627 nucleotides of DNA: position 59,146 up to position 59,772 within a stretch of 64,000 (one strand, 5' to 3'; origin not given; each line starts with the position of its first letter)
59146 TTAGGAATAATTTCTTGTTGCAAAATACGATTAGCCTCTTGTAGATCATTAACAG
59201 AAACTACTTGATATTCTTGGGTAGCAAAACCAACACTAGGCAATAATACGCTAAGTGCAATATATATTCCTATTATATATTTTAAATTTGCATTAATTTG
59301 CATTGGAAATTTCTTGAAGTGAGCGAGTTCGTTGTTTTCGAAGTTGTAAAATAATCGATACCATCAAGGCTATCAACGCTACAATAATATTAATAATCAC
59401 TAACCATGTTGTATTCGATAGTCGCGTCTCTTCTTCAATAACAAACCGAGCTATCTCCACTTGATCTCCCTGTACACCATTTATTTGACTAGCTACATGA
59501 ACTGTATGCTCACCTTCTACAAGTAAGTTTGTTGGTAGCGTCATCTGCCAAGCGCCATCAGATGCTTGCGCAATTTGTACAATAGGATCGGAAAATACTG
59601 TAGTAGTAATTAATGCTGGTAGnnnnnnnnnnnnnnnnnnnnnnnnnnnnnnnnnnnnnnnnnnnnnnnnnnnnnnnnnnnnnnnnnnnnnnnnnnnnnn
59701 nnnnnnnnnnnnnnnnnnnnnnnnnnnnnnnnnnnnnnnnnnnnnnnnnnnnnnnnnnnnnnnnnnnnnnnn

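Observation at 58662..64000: Shared novel-looking C-terminal sorting/anchor module on a giant surface protein and its small neighbour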

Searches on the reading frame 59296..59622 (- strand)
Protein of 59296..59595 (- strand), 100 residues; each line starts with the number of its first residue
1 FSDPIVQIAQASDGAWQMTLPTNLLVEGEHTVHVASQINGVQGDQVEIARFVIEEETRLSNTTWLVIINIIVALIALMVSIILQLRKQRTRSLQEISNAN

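Call 7: search_protein_families(library=ncbifam, proteins=[window:59296-59595:-], max_evalue=1)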
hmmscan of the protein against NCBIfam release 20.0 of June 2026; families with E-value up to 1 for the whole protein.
window:59296-59595:- (100 aa): 1 family
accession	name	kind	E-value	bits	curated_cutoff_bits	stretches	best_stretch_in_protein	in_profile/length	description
NF006939.0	PRK09421.1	equivalog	0.02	14.3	262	1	45-89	181-226/230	molybdate ABC transporter permease subunit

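Call 8: search_protein_families(library=pfam, proteins=[window:59296-59595:-], max_evalue=1)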
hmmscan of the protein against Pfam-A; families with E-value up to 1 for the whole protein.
window:59296-59595:- (100 aa): 3 families
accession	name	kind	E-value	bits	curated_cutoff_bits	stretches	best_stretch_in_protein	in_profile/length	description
PF19442.4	CRIM1_C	-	0.0038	17.7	27.2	1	31-88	4-60/130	Cysteine-rich motor neuron 1 protein C-terminal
PF19077.6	Big_13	-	0.012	16.5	27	1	6-37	54-84/102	Bacterial Ig-like domain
PF04835.17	Pox_A9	-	0.1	13.2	22.8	1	55-83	15-43/53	A9 protein conserved region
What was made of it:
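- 59419..59616 (-): Membrane-apposed Ig-like (BIg/Big_13-like) domain of the giant. Weak Big_13 hit (call 8).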

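Call 26: search_protein_representatives(alignment_id=A2)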
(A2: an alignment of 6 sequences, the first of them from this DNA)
Query: 6 sequences, 107 profile positions. Proteins with E-value up to 0.001 (for the whole library): 486; up to 1e-10: 149; up to 1e-30: 5. The best 150 are listed.
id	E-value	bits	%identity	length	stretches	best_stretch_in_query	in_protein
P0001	3.2e-47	175.0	-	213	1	2-106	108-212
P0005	2.3e-45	169.0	-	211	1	1-106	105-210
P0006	8.8e-42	157.5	-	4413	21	6-63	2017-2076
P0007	6.3e-34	132.2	-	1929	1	2-103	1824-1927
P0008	4.0e-32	126.4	-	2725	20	4-48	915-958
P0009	4.0e-29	116.8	-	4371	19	7-66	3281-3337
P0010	2.2e-27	111.2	-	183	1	2-105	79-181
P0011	6.3e-27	109.7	-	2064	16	17-63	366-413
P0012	7.8e-27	109.4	-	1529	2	3-101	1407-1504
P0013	1.3e-26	108.7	-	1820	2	2-102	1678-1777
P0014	1.4e-26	108.6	-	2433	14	7-60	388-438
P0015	9.5e-26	105.9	-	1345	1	4-98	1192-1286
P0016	1.2e-25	105.6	-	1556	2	3-103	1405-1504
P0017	1.4e-25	105.4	-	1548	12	4-64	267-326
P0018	2.3e-25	104.7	-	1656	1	3-97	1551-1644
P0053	2.8e-20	88.3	-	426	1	3-97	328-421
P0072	7.6e-19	83.7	-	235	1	15-98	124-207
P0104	1.2e-14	70.2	-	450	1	3-99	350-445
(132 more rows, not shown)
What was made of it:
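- On Bacterial Ig-like domain (Pfam Big_13 PF19077; NCBIfam Ca_tandemer NF033510): Tandem Ig arrays match profile positions 4-64 (call 26).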

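Call 31: find_related_loci(query=A3, collection=genome_contigs, flank=10000)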
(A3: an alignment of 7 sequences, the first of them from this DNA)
Query A3 (107 aa) in genome_contigs; peptide patterns used: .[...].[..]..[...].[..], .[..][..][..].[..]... (x = any residue, [..] = any of these).
105 stretches matched a pattern; 7 encode a relative of the query (tblastn E <= 1e-3); 7 distinct loci.
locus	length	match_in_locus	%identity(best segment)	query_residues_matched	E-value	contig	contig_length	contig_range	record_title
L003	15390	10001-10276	60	6-96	3e-36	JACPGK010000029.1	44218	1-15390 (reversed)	MAG: Candidatus Kerfeldbacteria bacterium isolate NC_groundwater_385_Ag_B-0.1um_43_29 GD18-4_B1_scaffold_1279629, whole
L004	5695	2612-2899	44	1-95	7e-27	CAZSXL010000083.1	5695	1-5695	MAG TPA_asm: uncultured Gammaproteobacteria bacterium isolate SRP302447_co1_140 genome assembly, contig: NODE_39633_leng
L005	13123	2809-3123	49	1-104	7e-27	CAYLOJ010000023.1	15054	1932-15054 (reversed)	MAG TPA_asm: uncultured Gammaproteobacteria bacterium isolate SRP278252_co2_2 genome assembly, contig: NODE_8208_length_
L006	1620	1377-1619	52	1-80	2e-26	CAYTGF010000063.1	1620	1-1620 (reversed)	MAG TPA_asm: uncultured Gammaproteobacteria bacterium isolate SRP342105_co1_166 genome assembly, contig: NODE_135110_len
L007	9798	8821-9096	51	6-96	1e-23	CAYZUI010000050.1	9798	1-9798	MAG TPA_asm: uncultured Gammaproteobacteria bacterium isolate binchicken_co169_102 genome assembly, contig: k99_265055,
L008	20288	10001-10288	47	1-95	2e-22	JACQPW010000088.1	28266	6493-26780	MAG: Candidatus Kerfeldbacteria bacterium isolate NC_groundwater_1317_Ag_S-0.2um_47_26 S_p2_S4_coassembly_k141_3558013,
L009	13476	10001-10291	47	1-96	2e-21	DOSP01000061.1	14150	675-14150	MAG TPA_asm: Candidatus Kerfeldbacteria bacterium isolate UBA9570 contig_1809, whole genome shotgun sequence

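Call 36: find_encoding_contigs(protein=P0072, flank=10000, max_places=3)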
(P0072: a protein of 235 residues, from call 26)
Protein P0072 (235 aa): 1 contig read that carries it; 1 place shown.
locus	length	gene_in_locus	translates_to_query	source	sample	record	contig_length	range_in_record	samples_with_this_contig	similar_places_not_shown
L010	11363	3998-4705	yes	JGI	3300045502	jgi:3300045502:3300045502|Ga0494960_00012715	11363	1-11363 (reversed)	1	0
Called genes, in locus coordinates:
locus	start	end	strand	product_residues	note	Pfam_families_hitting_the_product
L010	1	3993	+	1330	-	?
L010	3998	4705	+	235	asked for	-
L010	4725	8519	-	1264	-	PF00521:DNA_topoisoIV, PF14890:Intein_splicing, PF14528:LAGLIDADG_3, PF00521:DNA_topoisoIV, PF03989:DNA_gyraseA_C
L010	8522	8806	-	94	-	-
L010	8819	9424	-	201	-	PF13483:Lactamase_B_3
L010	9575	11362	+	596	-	?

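Call 37: find_encoding_contigs(protein=P0053, flank=10000, max_places=3)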
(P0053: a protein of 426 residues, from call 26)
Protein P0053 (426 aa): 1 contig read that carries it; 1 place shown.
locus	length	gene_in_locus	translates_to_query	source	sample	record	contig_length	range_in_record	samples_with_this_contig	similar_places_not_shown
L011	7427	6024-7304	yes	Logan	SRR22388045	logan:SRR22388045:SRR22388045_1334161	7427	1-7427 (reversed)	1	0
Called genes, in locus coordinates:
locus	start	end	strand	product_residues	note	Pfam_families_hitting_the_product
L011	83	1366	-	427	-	PF00768:Peptidase_S11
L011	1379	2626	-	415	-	PF12704:MacB_PCD, PF02687:FtsX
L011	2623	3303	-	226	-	PF00005:ABC_tran, PF02463:SMC_N (weak), PF13304:AAA_21 (faint)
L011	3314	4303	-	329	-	PF25917:BSH_RND, PF25973:BSH_CzcB (faint)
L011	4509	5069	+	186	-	-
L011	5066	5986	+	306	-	PF00730:HhH-GPD, PF00633:HHH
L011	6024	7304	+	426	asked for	-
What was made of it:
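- The 333-505-aa carriers such as P0053 appear to stand alone (call 37). Other carriers stand alone (call 37).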

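Call 47: search_protein_families(library=pfam, proteins=[L003:53-1837:+, P0053, P0072, P0104], max_evalue=0.01)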
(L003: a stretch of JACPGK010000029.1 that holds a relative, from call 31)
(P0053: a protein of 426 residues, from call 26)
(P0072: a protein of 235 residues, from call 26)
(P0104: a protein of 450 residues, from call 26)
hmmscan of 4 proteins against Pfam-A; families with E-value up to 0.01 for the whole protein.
L003:53-1837:+ (595 aa): 5 families
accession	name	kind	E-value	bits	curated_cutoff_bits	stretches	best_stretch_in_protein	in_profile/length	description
PF22505.1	RNase_J_b_CASP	-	9.1e-44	148.7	27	1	263-386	2-125/126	Ribonuclease J, beta-CASP domain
PF17770.6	RNase_J_C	-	1.8e-31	109.6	23.8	1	494-595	1-102/102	Ribonuclease J C-terminal domain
PF12706.13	Lactamase_B_2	-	1.9e-18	67.2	27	1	71-204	3-144/200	Beta-lactamase superfamily domain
PF00753.33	Lactamase_B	-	3.1e-17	63.6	22.7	1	57-214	4-161/196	Metallo-beta-lactamase superfamily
PF07521.17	RMMBL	-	0.0035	17.7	21.6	0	404-432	14-42/63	Zn-dependent metallo-hydrolase RNA specificity domain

P0053 (426 aa): 1 family
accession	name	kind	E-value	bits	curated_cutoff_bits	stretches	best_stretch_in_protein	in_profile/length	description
PF19077.6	Big_13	-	0.00038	21.4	27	1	328-386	43-100/102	Bacterial Ig-like domain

P0072 (235 aa): 0 families

P0104 (450 aa): 0 families

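Call 54: find_related_loci(query=A5, collection=metagenome_contigs, flank=10000)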
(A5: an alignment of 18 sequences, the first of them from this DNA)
Query A5 (100 aa) in metagenome_contigs; peptide patterns used: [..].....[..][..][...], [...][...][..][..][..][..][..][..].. (x = any residue, [..] = any of these).
132 stretches matched a pattern; 9 encode a relative of the query (tblastn E <= 1e-3); 9 distinct loci.
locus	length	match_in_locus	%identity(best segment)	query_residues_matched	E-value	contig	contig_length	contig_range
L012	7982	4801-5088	47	3-97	1e-27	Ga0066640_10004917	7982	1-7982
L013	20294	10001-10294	56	2-98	4e-26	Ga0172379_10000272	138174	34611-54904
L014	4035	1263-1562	48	2-100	3e-24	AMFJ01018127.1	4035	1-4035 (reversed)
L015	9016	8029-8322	49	2-98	3e-24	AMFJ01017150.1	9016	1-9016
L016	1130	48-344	41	3-100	3e-24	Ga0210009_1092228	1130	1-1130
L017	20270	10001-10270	50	9-97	2e-23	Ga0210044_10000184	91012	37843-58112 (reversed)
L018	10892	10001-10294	48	2-98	2e-22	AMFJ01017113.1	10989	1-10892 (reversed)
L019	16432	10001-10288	42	3-97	5e-21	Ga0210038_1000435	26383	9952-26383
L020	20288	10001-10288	42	3-97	5e-21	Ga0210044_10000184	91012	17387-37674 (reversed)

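Call 63: search_solved_structures(query=A5, max_evalue=1, show_alignments=1)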
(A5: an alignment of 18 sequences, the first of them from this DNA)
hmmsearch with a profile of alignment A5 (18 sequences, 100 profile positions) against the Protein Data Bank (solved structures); distinct sequences matched with E-value up to 1: 10.
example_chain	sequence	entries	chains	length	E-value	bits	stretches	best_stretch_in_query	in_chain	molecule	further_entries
7dm0_A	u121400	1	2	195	0.0066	19.5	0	15-54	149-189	Biofilm-associated surface protein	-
8vst_A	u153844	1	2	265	0.15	15.1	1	5-55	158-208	Regulatory protein Rns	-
9ca5_A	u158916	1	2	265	0.16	15.1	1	5-55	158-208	AraC-family, transcriptional regulator Rns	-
3mej_A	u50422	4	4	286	0.24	14.5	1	4-69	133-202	transcriptional regulator ywtF | Putative transcriptional regulator ywtF | Polyisoprenyl-teichoic acid--peptidoglycan teichoic acid transferase TagT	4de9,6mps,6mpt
8vrq_A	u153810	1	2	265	0.27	14.4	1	5-55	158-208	Regulatory protein Rns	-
6xiu_A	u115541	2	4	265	0.28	14.3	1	5-55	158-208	Regulatory protein Rns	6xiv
6uf5_A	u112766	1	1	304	0.28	14.3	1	4-69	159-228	Polyisoprenyl-teichoic acid--peptidoglycan teichoic acid transferase TagT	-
9ca6_A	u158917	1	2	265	0.35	14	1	5-55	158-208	Regulatory protein Rns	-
9gfp_A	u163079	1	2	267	0.75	12.9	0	5-55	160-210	HTH-type transcriptional activator CsvR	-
4bob_A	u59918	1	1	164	0.89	12.7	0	38-74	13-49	ERPP PROTEIN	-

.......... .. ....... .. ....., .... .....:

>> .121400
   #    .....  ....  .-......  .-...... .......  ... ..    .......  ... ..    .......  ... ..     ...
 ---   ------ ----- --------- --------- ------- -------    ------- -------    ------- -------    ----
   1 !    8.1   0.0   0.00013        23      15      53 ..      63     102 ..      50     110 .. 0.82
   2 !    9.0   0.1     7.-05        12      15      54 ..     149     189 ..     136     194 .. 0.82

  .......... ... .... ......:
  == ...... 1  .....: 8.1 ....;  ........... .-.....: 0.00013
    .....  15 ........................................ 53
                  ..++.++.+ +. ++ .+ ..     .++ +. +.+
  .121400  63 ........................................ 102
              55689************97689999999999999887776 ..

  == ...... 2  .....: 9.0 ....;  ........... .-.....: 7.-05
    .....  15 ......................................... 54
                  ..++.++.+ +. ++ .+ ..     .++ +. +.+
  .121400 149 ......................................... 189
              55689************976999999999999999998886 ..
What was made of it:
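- Tried and rejected: Sequence search of the PDB gave only a weak match to Bap Ig repeats, E 0.0066 (call 63).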

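Call 82: find_homologous_proteins(query=A5, max_evalue=0.001)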
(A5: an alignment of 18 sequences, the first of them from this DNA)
Query A5 (18 sequences): 1745 candidates shared short words with the query, none scored E <= 0.001.
